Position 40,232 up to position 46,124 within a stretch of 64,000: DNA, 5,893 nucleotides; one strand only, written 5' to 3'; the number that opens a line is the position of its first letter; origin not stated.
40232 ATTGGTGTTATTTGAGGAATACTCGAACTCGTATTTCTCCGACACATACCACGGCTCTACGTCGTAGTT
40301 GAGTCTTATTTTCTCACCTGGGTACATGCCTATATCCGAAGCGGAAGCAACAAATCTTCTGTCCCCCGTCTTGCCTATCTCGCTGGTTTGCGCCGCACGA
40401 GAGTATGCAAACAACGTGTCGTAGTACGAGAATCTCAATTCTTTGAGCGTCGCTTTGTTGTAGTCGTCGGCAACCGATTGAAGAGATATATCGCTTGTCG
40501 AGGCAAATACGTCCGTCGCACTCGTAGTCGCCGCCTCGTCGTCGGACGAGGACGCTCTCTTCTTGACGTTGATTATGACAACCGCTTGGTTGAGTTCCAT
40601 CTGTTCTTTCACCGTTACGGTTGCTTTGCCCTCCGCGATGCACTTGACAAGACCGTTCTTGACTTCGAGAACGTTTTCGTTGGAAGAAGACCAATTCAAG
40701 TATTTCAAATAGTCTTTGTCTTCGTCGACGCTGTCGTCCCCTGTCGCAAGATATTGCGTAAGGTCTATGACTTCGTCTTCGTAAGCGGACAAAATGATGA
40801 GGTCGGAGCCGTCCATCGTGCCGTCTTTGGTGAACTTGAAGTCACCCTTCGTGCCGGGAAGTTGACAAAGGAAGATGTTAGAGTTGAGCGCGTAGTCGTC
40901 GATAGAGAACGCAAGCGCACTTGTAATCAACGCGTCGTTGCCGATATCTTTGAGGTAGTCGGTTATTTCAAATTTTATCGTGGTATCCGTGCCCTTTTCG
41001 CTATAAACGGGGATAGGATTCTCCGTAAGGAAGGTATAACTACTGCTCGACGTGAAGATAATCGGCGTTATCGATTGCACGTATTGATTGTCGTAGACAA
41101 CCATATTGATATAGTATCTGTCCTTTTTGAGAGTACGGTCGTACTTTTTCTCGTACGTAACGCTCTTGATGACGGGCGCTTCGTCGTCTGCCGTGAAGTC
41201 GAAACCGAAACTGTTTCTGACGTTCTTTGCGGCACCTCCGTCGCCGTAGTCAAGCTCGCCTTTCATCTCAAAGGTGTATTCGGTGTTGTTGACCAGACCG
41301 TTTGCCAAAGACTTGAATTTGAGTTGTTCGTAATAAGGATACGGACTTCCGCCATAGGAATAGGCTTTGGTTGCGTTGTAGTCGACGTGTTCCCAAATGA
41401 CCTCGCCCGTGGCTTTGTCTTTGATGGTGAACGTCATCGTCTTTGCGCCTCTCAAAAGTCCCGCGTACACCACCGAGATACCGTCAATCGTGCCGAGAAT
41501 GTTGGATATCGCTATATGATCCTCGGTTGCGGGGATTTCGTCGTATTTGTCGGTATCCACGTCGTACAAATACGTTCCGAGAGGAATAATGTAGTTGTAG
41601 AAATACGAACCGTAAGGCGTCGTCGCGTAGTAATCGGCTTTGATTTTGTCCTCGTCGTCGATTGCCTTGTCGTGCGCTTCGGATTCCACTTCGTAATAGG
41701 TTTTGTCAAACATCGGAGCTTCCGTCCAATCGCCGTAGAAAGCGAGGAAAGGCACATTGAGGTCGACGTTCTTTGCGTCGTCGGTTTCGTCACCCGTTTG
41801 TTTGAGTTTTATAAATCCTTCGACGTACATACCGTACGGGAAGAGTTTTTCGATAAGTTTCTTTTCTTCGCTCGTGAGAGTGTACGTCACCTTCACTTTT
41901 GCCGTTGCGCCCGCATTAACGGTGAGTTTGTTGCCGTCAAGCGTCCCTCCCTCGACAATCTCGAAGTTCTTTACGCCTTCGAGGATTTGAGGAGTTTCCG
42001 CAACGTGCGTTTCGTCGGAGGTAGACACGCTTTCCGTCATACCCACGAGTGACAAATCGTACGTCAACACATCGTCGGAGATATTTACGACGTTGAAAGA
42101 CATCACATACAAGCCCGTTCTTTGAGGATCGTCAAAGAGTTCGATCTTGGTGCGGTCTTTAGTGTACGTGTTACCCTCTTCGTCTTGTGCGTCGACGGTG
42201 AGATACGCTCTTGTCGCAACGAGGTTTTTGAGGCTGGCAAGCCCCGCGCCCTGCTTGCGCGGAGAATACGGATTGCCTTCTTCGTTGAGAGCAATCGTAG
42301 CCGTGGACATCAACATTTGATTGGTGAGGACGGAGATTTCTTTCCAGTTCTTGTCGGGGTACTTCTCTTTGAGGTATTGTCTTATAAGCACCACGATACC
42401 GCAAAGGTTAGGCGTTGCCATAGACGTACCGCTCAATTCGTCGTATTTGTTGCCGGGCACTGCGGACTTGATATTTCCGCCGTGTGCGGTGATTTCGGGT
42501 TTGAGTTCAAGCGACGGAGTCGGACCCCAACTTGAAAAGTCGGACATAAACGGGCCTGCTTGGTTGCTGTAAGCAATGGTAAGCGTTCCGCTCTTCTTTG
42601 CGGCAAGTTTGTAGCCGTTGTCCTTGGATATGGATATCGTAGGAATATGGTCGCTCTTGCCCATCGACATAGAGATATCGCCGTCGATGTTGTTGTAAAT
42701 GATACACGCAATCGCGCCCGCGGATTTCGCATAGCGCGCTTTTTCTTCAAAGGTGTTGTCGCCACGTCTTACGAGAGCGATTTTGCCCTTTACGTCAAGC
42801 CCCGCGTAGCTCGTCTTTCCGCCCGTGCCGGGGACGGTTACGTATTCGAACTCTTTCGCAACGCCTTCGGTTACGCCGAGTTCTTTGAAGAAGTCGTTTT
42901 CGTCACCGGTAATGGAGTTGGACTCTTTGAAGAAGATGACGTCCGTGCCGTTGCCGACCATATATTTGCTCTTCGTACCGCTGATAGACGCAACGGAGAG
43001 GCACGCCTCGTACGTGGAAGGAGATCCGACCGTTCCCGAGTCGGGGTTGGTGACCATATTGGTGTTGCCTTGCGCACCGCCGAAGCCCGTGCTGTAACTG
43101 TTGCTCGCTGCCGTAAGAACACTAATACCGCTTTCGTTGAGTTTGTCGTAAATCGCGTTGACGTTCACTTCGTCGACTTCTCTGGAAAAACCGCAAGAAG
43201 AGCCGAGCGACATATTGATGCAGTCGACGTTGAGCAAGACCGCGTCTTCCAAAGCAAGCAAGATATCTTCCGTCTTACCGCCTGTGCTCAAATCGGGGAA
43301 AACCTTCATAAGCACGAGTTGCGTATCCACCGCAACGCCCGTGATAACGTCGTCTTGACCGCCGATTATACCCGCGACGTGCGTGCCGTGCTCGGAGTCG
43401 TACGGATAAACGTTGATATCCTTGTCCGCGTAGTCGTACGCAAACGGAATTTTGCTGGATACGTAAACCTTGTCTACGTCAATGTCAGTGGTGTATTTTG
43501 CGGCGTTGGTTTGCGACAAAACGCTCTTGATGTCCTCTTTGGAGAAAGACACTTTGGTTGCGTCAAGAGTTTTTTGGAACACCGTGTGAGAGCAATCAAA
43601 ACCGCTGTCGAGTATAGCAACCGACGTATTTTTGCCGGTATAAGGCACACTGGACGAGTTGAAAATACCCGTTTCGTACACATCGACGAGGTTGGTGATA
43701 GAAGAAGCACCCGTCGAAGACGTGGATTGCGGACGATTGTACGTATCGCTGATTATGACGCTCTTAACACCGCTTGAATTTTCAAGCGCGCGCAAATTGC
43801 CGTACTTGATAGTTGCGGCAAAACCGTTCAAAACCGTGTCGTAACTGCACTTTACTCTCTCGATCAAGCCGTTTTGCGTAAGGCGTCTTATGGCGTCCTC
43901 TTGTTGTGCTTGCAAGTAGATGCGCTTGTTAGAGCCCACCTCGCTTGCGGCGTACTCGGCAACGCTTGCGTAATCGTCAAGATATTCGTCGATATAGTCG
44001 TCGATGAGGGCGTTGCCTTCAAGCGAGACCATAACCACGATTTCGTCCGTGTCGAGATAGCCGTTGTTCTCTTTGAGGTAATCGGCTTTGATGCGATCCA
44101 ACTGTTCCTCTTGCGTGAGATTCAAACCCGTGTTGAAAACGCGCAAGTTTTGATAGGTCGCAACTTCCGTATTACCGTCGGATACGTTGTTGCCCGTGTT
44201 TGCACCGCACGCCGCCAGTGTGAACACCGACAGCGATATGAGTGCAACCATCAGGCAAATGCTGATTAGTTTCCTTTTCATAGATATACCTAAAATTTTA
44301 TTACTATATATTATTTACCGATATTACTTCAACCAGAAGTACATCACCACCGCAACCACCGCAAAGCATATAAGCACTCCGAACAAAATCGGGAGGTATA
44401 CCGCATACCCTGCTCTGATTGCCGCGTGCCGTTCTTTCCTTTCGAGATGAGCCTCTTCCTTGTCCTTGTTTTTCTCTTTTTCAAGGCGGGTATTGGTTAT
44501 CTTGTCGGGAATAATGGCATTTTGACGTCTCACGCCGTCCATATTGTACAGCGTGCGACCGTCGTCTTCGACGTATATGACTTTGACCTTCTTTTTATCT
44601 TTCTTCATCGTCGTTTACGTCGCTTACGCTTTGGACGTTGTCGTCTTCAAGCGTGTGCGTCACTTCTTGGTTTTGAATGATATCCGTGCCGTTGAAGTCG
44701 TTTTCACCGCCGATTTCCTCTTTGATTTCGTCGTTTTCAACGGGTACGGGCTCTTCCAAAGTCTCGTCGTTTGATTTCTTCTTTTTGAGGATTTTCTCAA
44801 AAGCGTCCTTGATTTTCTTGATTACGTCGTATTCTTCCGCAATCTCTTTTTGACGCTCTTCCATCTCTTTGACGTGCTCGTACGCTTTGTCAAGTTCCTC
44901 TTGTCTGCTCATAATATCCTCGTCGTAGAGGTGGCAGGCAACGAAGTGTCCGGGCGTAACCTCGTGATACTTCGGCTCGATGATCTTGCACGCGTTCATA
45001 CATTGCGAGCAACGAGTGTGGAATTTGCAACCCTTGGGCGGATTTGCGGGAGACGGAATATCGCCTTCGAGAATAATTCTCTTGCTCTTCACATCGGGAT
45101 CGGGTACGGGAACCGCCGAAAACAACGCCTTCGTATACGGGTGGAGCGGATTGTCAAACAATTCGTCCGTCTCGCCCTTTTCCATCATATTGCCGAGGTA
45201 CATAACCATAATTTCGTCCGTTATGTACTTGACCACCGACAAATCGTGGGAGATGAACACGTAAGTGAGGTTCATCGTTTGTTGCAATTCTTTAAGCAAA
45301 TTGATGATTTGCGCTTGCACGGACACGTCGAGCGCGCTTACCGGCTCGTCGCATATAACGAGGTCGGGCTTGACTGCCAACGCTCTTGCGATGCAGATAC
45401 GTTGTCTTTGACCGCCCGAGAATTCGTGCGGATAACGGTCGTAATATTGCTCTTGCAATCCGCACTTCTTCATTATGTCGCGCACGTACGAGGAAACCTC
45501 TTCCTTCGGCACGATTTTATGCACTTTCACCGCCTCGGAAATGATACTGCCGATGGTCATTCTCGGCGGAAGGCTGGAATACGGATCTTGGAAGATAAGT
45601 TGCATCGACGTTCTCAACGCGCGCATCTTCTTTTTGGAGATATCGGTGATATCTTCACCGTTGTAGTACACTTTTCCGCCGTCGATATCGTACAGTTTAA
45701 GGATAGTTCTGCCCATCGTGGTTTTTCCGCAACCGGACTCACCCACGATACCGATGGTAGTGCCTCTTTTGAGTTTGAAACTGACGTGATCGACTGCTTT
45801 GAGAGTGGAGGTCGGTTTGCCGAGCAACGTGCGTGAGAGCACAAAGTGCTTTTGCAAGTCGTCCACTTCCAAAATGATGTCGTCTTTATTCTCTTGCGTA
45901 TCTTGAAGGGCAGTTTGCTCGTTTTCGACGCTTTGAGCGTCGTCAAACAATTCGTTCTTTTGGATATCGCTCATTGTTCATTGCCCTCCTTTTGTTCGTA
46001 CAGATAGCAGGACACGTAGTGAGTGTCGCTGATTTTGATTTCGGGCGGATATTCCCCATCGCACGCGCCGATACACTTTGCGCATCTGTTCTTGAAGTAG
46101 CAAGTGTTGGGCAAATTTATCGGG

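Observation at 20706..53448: Unidirectional locus of about 32.6 kb coupling a giant S8 protease, five large lipoproteins and an Opp importer: candidate lipoprotein-tethered protein-foraging or adhesion system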

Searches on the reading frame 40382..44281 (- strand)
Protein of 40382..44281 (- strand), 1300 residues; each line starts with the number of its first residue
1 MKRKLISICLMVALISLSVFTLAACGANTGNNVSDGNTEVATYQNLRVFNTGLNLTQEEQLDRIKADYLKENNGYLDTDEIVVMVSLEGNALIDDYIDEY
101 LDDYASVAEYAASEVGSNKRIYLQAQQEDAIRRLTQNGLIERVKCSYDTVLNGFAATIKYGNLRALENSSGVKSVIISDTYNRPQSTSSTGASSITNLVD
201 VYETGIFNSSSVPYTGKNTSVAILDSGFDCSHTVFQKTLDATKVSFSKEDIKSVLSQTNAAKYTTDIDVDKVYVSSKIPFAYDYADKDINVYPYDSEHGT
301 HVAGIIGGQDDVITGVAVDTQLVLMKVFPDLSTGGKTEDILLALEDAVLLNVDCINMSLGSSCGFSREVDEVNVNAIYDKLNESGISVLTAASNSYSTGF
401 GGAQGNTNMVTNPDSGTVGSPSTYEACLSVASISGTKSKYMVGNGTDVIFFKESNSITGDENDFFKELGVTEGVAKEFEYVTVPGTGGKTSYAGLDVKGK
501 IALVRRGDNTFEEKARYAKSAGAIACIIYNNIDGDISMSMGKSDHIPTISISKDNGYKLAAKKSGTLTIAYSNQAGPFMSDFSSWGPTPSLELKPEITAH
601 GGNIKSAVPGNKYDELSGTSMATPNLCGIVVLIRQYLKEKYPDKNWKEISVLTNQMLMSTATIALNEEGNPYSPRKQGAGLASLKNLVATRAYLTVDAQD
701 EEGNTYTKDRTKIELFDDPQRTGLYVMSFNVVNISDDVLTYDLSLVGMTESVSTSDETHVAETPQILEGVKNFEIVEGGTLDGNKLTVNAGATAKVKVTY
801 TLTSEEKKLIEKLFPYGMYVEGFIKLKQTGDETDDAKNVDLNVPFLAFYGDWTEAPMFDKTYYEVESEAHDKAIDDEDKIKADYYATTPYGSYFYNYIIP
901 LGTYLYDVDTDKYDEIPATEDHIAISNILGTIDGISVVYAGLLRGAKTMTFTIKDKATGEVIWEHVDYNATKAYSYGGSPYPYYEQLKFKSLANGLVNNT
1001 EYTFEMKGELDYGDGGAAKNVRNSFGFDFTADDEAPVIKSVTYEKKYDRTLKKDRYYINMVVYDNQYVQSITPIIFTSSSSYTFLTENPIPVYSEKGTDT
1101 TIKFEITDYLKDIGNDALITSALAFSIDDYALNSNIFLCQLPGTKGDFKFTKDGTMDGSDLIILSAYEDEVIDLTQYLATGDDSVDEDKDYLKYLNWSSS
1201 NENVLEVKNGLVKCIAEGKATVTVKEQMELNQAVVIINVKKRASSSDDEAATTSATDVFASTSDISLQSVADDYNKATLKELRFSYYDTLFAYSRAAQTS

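Call 26: search_solved_structures(query=window:40382-44281:-, max_evalue=0.001, show_alignments=1)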
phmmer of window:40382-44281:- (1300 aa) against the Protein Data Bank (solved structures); distinct sequences matched with E-value up to 0.001: 111 (the best 60 are shown).
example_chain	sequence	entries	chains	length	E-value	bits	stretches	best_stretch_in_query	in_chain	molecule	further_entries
7edd_A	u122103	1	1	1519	1.5e-63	218.1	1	212-886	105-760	C5a peptidase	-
8bty_A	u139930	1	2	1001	3e-61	210.4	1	184-883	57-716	C5a peptidase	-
1xf1_A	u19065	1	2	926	9e-61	208.9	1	216-883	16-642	C5a peptidase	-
7yzx_A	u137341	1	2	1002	8.2e-60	205.7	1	184-883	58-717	C5a peptidase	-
7bj3_A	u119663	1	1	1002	1.9e-59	204.5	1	184-883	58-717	C5a peptidase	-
3eif_A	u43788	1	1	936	3e-59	203.8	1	215-883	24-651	C5a peptidase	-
5xya_A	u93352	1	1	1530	3.9e-58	200.1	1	293-886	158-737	Chemokine protease C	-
5xyr_A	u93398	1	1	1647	4.2e-58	200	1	293-886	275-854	Chemokine protease C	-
31mr_B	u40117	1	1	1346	6e-58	199.5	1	294-886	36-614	Cell envelope proteinase A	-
6vjb_A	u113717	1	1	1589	3.2e-57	197.1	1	293-886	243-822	Putative cell envelope proteinase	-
5xxz_A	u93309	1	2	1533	1.9e-56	194.5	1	293-886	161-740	Chemokine protease C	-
8jmw_A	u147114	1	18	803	2.6e-37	131.1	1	142-793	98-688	S8 family serine peptidase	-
1sbt_A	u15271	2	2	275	5.2e-16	60.6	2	292-406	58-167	SUBTILISIN BPN' | SUBTILISIN NOVO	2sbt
1sbh_A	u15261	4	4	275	7.8e-15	56.7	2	283-405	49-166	SUBTILISIN 8397+1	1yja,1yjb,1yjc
1sbi_A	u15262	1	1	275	8.3e-15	56.6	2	283-405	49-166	SUBTILISIN 8397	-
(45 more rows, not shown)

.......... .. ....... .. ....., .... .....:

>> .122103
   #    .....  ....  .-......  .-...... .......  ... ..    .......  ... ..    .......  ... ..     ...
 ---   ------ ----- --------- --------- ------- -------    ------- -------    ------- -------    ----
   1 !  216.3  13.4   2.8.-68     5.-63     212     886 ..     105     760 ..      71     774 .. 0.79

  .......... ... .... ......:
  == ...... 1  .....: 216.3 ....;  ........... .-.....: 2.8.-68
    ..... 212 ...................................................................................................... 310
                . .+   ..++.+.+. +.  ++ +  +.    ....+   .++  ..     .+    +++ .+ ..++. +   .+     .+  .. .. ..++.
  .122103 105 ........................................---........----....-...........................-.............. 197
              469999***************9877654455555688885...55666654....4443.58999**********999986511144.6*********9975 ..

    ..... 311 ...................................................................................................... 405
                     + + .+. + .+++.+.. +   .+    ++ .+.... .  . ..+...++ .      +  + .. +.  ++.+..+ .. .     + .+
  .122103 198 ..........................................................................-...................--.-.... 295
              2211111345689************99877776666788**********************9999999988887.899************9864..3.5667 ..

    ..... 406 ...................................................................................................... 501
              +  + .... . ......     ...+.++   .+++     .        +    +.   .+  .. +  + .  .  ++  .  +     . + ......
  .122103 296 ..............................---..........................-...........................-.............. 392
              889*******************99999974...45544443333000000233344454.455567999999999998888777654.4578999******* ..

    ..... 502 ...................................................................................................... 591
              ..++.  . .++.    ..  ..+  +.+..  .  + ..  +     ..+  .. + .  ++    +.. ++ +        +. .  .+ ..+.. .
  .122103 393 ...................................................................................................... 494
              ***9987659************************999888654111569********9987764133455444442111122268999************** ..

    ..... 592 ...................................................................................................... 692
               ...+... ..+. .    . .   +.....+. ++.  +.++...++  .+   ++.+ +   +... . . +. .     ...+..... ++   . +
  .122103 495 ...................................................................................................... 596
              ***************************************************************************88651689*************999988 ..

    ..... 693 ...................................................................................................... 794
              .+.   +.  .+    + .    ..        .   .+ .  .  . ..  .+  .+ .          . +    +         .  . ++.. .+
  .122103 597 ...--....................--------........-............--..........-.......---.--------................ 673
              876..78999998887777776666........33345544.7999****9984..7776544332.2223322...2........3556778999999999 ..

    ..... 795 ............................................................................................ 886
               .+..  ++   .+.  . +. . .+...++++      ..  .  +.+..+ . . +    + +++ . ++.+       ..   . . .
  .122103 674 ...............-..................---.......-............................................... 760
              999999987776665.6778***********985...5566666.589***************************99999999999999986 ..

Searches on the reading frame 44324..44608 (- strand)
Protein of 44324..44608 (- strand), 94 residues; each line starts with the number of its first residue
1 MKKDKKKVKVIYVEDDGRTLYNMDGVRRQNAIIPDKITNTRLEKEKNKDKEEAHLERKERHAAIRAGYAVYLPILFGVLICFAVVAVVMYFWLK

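Call 4: search_protein_families(library=pfam, proteins=[window:44324-44608:-], max_evalue=0.01)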
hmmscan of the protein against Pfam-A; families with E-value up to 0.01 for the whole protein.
window:44324-44608:- (94 aa): 0 families

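Call 28: search_protein_families(library=ncbifam, proteins=[window:44324-44608:-], max_evalue=0.01)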
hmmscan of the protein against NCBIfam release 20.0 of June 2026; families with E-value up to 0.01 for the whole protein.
window:44324-44608:- (94 aa): 0 families

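Call 98: search_protein_families(library=pfam, proteins=[window:44324-44608:-], max_evalue=5)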
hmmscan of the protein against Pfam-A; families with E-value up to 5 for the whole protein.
window:44324-44608:- (94 aa): 1 family
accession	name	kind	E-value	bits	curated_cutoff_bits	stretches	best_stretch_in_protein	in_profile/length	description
PF14610.12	Psg1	-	0.018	15.3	30.1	1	19-88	121-177/186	Ykl077w/Psg1 (Pma1 Stabilization in Golgi)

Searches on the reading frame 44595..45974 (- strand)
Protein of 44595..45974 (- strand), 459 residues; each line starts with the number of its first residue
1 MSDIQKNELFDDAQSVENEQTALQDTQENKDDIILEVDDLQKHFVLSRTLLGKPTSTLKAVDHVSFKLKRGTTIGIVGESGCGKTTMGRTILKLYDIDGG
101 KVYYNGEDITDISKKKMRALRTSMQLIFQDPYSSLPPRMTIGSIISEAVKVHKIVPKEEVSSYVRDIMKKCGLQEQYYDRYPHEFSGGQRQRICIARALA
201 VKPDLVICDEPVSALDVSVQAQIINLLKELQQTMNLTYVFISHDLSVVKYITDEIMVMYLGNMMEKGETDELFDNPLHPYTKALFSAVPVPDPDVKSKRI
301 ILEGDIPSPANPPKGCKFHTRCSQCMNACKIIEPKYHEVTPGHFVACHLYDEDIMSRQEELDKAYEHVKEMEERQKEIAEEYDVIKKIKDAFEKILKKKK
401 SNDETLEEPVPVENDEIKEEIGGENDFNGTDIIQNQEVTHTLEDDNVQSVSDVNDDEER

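Call 5: search_protein_families(library=pfam, proteins=[window:44595-45974:-], max_evalue=0.01)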
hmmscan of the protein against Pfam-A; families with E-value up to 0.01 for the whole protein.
window:44595-45974:- (459 aa): 7 families
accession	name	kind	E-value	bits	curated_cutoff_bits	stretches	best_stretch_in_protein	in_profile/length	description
PF00005.33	ABC_tran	-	1.9e-32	113.1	25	1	62-212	2-136/137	ABC transporter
PF08352.17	oligo_HPY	-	3.1e-20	72.8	27.1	1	264-329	1-65/65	Oligopeptide/dipeptide transporter, C-terminal region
PF02463.25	SMC_N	-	0.0002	21.3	40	1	63-251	17-205/220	RecF/RecN/SMC N terminal domain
PF13304.12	AAA_21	-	0.00063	20.3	27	1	177-247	230-302/304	AAA domain, putative AbiEii toxin, Type IV TA system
PF00485.24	PRK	-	0.001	19.3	22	0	74-101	2-29/196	Phosphoribulokinase / Uridine kinase family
PF13401.12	AAA_22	-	0.0014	19.4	27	1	74-232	8-109/130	AAA domain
PF20720.3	nSTAND3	-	0.0019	18.4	27.2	1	60-116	6-61/155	Novel STAND NTPase 3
